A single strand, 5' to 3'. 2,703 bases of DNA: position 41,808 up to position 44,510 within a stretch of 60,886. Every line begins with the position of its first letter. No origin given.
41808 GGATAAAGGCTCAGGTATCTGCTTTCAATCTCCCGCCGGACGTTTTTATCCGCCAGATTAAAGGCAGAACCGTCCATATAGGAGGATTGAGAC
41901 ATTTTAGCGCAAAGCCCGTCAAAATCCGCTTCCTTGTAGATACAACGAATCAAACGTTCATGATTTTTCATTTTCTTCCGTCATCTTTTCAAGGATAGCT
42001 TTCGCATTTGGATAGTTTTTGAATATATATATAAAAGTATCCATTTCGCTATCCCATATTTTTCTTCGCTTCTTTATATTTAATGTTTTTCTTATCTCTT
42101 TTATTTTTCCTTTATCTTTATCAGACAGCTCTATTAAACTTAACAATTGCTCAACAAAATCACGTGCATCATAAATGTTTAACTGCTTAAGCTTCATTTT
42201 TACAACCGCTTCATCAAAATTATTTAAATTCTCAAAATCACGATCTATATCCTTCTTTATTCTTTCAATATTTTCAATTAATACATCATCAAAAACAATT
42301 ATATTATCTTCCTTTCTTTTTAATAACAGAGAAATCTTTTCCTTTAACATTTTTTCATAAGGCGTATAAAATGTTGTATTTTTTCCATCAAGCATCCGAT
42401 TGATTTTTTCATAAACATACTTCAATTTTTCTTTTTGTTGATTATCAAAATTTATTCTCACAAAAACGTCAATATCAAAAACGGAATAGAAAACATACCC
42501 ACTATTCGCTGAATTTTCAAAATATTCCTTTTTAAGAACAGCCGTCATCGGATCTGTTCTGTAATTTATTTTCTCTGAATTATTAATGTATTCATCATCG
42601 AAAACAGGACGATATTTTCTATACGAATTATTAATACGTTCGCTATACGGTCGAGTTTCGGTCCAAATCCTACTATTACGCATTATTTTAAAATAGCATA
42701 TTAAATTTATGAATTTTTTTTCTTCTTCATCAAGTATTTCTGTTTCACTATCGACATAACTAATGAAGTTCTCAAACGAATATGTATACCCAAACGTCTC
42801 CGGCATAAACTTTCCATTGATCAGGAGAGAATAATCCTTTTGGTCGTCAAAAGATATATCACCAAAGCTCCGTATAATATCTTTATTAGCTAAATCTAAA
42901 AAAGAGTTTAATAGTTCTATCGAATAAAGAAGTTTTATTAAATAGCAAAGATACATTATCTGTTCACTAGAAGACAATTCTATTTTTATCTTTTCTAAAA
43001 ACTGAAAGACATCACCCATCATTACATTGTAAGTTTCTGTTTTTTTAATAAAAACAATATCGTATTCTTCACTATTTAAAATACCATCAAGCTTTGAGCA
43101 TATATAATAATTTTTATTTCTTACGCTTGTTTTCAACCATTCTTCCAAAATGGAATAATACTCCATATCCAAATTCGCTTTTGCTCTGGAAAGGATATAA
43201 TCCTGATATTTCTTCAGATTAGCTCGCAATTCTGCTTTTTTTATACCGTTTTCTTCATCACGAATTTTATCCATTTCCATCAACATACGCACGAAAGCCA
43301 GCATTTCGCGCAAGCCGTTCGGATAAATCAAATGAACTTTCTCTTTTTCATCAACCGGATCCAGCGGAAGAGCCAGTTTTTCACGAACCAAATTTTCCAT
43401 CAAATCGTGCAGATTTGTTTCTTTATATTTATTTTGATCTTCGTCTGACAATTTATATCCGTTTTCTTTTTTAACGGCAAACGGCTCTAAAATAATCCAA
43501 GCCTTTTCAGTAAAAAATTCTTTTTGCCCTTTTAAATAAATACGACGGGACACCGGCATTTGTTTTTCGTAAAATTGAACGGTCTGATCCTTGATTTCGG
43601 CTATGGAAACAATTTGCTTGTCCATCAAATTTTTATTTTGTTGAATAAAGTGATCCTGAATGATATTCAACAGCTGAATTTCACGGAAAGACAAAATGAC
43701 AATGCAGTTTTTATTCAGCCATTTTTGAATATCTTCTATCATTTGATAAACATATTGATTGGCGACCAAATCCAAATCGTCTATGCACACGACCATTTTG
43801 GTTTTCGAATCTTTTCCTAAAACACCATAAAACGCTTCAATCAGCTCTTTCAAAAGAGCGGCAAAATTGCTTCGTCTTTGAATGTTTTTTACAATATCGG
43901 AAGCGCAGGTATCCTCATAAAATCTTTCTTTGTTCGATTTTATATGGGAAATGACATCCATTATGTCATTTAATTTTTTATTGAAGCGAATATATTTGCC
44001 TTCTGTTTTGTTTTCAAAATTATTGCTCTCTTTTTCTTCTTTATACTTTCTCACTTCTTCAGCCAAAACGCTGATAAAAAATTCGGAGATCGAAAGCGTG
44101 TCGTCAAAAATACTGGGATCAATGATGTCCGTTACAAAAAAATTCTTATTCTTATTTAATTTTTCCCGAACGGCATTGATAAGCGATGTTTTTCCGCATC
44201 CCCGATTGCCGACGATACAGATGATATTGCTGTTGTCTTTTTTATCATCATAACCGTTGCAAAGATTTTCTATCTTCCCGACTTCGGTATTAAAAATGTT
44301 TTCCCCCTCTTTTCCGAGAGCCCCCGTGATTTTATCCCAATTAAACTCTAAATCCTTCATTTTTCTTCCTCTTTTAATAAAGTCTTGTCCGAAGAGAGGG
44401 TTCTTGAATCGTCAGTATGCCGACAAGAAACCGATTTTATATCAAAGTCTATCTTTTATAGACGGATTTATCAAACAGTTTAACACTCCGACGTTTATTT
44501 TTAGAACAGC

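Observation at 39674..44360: P-loop ATPase plus divergent adenosine-deaminase operon, a RADAR-like or novel ATPase-deaminase anti-phage candidate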

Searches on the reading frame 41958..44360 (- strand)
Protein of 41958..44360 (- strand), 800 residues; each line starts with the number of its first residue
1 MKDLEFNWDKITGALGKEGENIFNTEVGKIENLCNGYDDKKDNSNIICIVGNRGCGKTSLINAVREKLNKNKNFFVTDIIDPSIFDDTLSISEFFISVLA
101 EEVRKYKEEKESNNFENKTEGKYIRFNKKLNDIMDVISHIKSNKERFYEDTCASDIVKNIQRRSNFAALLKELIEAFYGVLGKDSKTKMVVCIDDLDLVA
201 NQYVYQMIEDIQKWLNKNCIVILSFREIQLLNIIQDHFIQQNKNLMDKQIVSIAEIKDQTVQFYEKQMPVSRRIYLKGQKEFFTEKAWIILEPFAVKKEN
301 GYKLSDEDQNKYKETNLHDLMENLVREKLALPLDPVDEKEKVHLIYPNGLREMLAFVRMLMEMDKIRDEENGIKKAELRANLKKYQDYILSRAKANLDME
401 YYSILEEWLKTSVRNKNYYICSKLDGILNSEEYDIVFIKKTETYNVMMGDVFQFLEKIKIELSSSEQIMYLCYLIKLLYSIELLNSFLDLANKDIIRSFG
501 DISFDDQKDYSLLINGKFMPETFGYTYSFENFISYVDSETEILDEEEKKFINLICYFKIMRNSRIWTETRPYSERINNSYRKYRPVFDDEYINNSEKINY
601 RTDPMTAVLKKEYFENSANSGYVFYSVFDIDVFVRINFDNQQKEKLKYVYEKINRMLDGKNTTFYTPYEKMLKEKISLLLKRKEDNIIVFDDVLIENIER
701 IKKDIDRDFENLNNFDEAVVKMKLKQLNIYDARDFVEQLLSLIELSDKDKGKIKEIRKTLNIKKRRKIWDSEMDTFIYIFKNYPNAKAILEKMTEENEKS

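Call 4: search_protein_families(library=padloc, proteins=[window:41958-44360:-], max_evalue=0.01)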
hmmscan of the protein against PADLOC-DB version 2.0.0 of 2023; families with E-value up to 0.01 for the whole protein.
window:41958-44360:- (800 aa): 3 families
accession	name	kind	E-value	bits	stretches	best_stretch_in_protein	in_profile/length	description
PDLC02361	PifA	-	1e-08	32.2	1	40-197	36-192/720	PifA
PDLC04140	mad8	-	0.0004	18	1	39-177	22-114/314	mads_8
PDLC01994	RtcR_PspF1--CARF_AAA_HTH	-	0.0026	14.9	1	48-74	185-211/468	-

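Call 5: search_protein_families(library=pfam, proteins=[window:41958-44360:-], max_evalue=0.1)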
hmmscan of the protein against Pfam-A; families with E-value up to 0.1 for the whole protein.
window:41958-44360:- (800 aa): 17 families
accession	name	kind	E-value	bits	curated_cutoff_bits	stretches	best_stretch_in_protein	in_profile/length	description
PF07693.20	KAP_NTPase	-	5.3e-12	46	20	1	43-240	19-205/293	KAP family P-loop domain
PF13401.12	AAA_22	-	3.2e-08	34.4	27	1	43-225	4-122/130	AAA domain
PF13191.12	AAA_16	-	1.5e-07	32.5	32.6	1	31-198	10-143/167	AAA ATPase domain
PF00931.28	NB-ARC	-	8.6e-05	22.3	23.5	2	40-109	14-84/248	NB-ARC domain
PF24883.2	NPHP3_N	-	0.00017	22.3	24.8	1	40-76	18-54/164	Nephrocystin 3, N-terminal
PF13173.12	AAA_14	-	0.0005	20.5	27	1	44-98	2-57/129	AAA domain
PF00004.35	AAA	-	0.00091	20.1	21.2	1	47-78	1-30/131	ATPase family associated with various cellular activities (AAA)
PF12775.13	AAA_7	-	0.0012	18.9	25.8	0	45-73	34-62/181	P-loop containing dynein motor region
PF00005.33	ABC_tran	-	0.0039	18.2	25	1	45-133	12-88/137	ABC transporter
PF19993.5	DO-GTPase2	-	0.0052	16.9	27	0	45-120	1-66/226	Double-GTPase 2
PF03193.22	RsgA_GTPase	-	0.0077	16.5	30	0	44-69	106-131/174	RsgA GTPase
PF00910.28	RNA_helicase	-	0.033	15.1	21.5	0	47-71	1-25/105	RNA helicase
PF25201.1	nSTAND6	-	0.037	14.5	27.7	0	40-77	14-51/148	Novel STAND NTPase 6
PF07728.20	AAA_5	-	0.046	14.2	22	0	47-75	2-29/139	AAA domain (dynein-related subfamily)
PF05673.19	DUF815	-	0.064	12.8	23.8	0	43-72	52-81/249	Protein of unknown function (DUF815)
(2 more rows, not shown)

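Call 6: search_protein_families(library=ncbifam, proteins=[window:41958-44360:-], max_evalue=0.1)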
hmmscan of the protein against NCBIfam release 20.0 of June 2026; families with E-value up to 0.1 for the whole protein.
window:41958-44360:- (800 aa): 2 families
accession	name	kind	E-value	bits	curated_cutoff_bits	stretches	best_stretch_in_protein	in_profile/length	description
TIGR03420.1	DnaA_homol_Hda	equivalog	0.00014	21.5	194.8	1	40-74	34-69/226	DnaA regulatory inactivator Hda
TIGR02322.1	phosphon_PhnN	equivalog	0.038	13.7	156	0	45-76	2-33/179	phosphonate metabolism protein/1,5-bisphosphokinase (PRPP-forming) PhnN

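Call 8: search_solved_structures(query=window:41958-44360:-, max_evalue=1, show_alignments=1)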
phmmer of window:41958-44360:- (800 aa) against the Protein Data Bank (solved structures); distinct sequences matched with E-value up to 1: 6.
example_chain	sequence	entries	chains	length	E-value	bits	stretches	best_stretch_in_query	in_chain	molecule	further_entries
8fnu_A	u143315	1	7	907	3.2e-34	121.5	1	22-485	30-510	KAP NTPase domain-containing protein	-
4djt_A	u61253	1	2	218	0.16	13.3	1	40-96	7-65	GTP-binding nuclear protein GSP1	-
8wm7_D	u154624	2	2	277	0.2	13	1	22-64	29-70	Nitrate transport ATP-binding protein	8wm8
8w9m_D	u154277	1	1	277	0.21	13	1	22-64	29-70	Nitrate transport ATP-binding protein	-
4xgc_D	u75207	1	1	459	0.34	12.3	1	43-80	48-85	Origin recognition complex subunit 4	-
7jgr_D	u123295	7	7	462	0.34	12.3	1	43-80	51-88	Origin recognition complex subunit 4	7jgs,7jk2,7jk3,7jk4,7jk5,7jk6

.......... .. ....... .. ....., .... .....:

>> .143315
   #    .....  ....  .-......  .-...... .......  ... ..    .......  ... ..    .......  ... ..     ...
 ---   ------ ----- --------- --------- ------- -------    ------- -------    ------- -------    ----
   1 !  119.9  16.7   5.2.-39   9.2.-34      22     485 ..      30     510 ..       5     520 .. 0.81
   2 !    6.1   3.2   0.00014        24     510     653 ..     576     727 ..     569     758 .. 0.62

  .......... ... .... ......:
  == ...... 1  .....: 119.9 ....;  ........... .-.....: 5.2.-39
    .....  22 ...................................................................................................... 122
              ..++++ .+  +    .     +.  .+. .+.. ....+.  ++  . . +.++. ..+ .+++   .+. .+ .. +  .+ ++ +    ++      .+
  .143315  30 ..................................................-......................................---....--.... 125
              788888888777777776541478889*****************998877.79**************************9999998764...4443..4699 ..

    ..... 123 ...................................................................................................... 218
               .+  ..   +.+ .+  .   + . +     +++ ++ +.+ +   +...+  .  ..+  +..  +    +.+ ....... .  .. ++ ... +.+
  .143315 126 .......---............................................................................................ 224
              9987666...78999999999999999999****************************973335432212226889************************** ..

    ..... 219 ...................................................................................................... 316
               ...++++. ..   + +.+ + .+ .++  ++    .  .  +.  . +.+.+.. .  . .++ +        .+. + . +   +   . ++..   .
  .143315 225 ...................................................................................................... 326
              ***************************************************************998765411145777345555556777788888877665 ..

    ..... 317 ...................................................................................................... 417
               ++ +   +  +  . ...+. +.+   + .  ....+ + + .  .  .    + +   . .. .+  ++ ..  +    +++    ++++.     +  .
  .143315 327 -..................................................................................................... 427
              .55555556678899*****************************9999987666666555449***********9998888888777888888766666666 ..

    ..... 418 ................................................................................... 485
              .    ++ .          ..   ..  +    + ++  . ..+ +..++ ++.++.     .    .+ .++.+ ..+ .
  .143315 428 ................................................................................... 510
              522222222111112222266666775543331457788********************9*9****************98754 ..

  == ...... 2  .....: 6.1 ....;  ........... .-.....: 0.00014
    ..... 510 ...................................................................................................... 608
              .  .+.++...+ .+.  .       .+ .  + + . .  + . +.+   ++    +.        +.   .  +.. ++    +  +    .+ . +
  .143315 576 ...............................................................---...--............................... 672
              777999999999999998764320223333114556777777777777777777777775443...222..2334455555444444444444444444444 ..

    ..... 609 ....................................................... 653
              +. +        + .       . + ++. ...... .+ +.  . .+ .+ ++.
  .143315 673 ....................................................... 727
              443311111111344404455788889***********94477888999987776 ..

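Call 10: find_homologous_proteins(query=window:41958-44360:-, max_evalue=0.001)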
Query window:41958-44360:- (800 aa): 55 proteins with E <= 0.001 among 8000 candidates.
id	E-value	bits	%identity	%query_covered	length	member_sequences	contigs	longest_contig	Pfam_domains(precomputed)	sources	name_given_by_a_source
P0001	0.0e+0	1577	91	100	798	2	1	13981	PF07693.21,PF13401.13,PF00931.29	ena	-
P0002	0.0e+0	1078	91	54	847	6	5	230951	PF07693.21,PF13401.13,PF13191.13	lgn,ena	-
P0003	0.0e+0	1071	90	54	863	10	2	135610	PF07693.21,PF13401.13,PF13191.13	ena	-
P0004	0.0e+0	1018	100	58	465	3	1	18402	PF07693.21,PF24883.3,PF13401.13,PF13191.13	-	-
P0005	0.0e+0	1015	66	88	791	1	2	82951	PF07693.21,PF13401.13,PF13191.13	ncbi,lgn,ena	-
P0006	3.4e-257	874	93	41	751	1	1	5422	-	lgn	-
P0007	8.0e-237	806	52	99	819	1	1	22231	PF07693.21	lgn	-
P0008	7.2e-236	803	51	99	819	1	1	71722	PF07693.21,PF13401.13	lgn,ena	-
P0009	1.0e-235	803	51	99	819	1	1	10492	PF07693.21,PF13401.13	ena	-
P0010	2.7e-235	801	51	99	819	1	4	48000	PF07693.21,PF13401.13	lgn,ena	-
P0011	3.1e-235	801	51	99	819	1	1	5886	PF07693.21,PF13401.13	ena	-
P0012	3.2e-235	801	51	99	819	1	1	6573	PF07693.21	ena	-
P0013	3.4e-235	801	52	99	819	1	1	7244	PF07693.21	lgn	-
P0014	4.8e-235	800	51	99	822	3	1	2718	PF07693.21,PF13401.13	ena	-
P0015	5.3e-235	800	51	99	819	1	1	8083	PF07693.21,PF13401.13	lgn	-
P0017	7.4e-235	800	51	99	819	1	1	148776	PF07693.21,PF13401.13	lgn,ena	-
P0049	9.0e-198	677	44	99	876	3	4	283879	PF07693.21,PF24883.3,PF13401.13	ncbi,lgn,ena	-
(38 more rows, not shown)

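Call 13: find_encoding_contigs(protein=P0001, flank=6000, max_places=3)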
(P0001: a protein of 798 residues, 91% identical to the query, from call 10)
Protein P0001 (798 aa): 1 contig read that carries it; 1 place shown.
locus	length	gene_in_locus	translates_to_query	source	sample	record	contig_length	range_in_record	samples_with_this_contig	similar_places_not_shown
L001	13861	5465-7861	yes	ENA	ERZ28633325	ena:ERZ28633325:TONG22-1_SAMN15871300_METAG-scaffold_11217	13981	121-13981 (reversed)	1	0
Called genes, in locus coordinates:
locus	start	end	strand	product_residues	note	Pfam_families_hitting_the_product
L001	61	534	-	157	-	PF10083:DUF2321, PF12773:DZR (faint)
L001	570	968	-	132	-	-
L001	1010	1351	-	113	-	-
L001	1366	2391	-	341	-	PF02661:Fic, PF13412:HTH_24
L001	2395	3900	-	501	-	PF12161:HsdM_N, PF02384:N6_Mtase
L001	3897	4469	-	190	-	PF01420:Methylase_S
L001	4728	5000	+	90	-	-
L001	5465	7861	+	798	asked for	PF00931:NB-ARC (faint), PF07693:KAP_NTPase, PF13401:AAA_22 (faint)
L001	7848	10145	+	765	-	PF00962:A_deaminase (faint)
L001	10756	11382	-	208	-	PF01914:MarC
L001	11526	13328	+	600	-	PF00009:GTP_EFTU, PF00071:Ras (weak), PF03144:GTP_EFTU_D2, PF00679:EFG_C, PF06421:LepA_C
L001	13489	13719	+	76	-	-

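Call 14: find_encoding_contigs(protein=P0002, flank=6000, max_places=3)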
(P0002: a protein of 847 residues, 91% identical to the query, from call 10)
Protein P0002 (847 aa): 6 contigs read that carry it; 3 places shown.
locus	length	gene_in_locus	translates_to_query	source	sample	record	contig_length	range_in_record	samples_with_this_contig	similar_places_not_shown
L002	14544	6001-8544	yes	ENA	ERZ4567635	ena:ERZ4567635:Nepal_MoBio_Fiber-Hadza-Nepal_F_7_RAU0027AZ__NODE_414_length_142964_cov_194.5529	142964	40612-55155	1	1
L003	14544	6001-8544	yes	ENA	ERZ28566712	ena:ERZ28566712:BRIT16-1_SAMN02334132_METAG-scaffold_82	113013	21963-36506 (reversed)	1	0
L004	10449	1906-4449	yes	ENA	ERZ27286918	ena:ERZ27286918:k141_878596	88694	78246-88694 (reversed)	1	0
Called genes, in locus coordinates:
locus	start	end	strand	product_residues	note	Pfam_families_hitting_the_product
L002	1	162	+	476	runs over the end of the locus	PF01554:MatE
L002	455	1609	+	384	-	PF13356:Arm-DNA-bind_3, PF00589:Phage_integrase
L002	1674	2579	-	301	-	PF02498:Bro-N (weak), PF02661:Fic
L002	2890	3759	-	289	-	-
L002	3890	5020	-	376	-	PF03432:Relaxase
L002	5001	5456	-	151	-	-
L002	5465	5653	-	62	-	PF12728:HTH_17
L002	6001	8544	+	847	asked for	PF13191:AAA_16 (weak), PF07693:KAP_NTPase, PF13401:AAA_22 (faint)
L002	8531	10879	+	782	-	PF00962:A_deaminase (faint)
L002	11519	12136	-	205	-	PF01914:MarC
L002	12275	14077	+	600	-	PF00009:GTP_EFTU, PF00071:Ras (weak), PF03144:GTP_EFTU_D2, PF00679:EFG_C, PF06421:LepA_C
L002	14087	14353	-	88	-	-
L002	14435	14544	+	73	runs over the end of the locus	-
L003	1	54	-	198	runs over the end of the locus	PF00239:Resolvase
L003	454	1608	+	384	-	PF13356:Arm-DNA-bind_3, PF00589:Phage_integrase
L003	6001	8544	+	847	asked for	PF13191:AAA_16 (weak), PF07693:KAP_NTPase, PF13401:AAA_22 (faint)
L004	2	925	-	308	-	?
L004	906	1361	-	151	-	-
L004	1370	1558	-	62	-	PF12728:HTH_17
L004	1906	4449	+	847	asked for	PF13191:AAA_16 (weak), PF07693:KAP_NTPase, PF13401:AAA_22 (faint)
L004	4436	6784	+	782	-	PF00962:A_deaminase (faint)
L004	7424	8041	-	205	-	PF01914:MarC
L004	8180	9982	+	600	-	PF00009:GTP_EFTU, PF00071:Ras (weak), PF03144:GTP_EFTU_D2, PF00679:EFG_C, PF06421:LepA_C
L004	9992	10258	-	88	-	-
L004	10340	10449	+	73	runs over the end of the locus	-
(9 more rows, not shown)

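Call 28: find_related_loci(query=A3, collection=genome_contigs, flank=8000)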
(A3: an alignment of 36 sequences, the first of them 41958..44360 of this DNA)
Query A3 (800 aa) in genome_contigs; peptide patterns used: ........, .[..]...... (x = any residue, [..] = any of these).
44 stretches matched a pattern; 5 encode a relative of the query (tblastn E <= 1e-3); 5 distinct loci.
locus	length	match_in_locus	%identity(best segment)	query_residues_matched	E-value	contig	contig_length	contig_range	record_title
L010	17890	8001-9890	72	1-588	0e+0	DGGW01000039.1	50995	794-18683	MAG TPA_asm: Alphaproteobacteria bacterium UBA3864 UBA3864_contig_33253, whole genome shotgun sequence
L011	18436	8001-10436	52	2-790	0e+0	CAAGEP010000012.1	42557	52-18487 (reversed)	MAG TPA_asm: Alphaproteobacteria bacterium, isolate HGM16788, WGS project CAAGEP010000000 data, contig: SRS476164_70_k11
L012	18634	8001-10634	44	2-791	0e+0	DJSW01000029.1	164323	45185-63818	MAG TPA_asm: Alphaproteobacteria bacterium UBA6324 UBA6324_contig_124, whole genome shotgun sequence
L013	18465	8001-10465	56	4-769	0e+0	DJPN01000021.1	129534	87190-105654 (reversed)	MAG TPA_asm: Alphaproteobacteria bacterium UBA6411 UBA6411_contig_152, whole genome shotgun sequence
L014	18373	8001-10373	45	2-766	0e+0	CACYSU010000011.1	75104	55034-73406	MAG: uncultured Rhodospirillales bacterium isolate RUG12246 genome assembly, contig: RUG12246_asm_11, whole genome shotg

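Call 33: search_protein_families(library=padloc, proteins=[window:41958-44360:-], max_evalue=10)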
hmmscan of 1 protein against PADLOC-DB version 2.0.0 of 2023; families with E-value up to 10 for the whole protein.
window:41958-44360:- (800 aa): 3 families
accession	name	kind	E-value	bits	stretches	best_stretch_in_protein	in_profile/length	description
PDLC02361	PifA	-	1e-08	32.2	1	40-197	36-192/720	PifA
PDLC04140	mad8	-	0.0004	18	1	39-177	22-114/314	mads_8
PDLC01994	RtcR_PspF1--CARF_AAA_HTH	-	0.0026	14.9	1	48-74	185-211/468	-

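Call 35: predict_structure(alignment_id=A3)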
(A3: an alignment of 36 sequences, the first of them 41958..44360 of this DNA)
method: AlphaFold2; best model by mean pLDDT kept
length: 800 residues; sequences in the alignment: 36
mean_pLDDT: 61.6   pTM: 0.44
mean pLDDT of the five models: 61.6, 58.2, 57.5, 55.8, 53.8
residues with pLDDT >= 90: 8; 70-90: 272; 50-70: 315; < 50: 205
segments of 3 or more residues with pLDDT < 50: 1-20, 41-43, 143-146, 256-258, 260-280, 296-302, 339-348, 493-506, 516-543, 553-608, 635-644, 708-714, 796-800
pLDDT, mean of each block of 10 residues (from residue 1): 28 34 59 65 58 55 76 78 59 70 77 59 81 70 51 52 65 81 77 70 60 66 64 52 59 51 43 40 63 49 60 76 81 59 45 71 80 81 89 79 91 82 77 51 60 72 71 86 78 43 51 52 33 35 50 41 40 30 32 31 46 52 61 49 52 61 58 64 59 65 52 54 75 84 85 86 73 83 75 53
secondary structure, 60 per line:
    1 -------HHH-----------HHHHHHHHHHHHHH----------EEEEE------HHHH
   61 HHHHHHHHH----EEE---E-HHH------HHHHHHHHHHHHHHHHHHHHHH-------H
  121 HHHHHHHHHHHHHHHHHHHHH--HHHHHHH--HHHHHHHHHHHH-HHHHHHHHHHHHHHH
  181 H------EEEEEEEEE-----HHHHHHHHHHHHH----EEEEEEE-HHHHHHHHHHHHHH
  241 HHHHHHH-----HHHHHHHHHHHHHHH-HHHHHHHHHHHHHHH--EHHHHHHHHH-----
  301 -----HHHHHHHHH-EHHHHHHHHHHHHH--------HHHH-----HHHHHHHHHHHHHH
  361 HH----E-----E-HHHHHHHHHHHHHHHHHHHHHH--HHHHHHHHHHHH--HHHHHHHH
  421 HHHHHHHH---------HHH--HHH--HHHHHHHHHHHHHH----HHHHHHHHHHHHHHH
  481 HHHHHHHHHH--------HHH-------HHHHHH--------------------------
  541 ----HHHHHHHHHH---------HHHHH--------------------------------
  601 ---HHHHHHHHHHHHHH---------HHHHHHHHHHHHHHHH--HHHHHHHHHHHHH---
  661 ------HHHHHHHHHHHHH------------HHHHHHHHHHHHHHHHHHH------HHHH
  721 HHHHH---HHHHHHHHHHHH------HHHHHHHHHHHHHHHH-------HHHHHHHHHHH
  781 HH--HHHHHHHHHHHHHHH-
elements in order (helices of 4 or more, strands of 3 or more residues): H22-35 E46-50 H57-69 E74-76 H91-112 H120-141 H144-150 H153-164 H166-181 E188-196 H202-214 E219-225 H227-247 H253-267 H269-283 H287-295 H306-314 H317-329 H338-341 H347-362 H375-396 H399-410 H413-428 H448-461 H466-490 H509-514 H545-554 H564-568 H604-617 H627-642 H645-657 H667-679 H692-710 H717-725 H729-740 H747-762 H770-782 H785-799
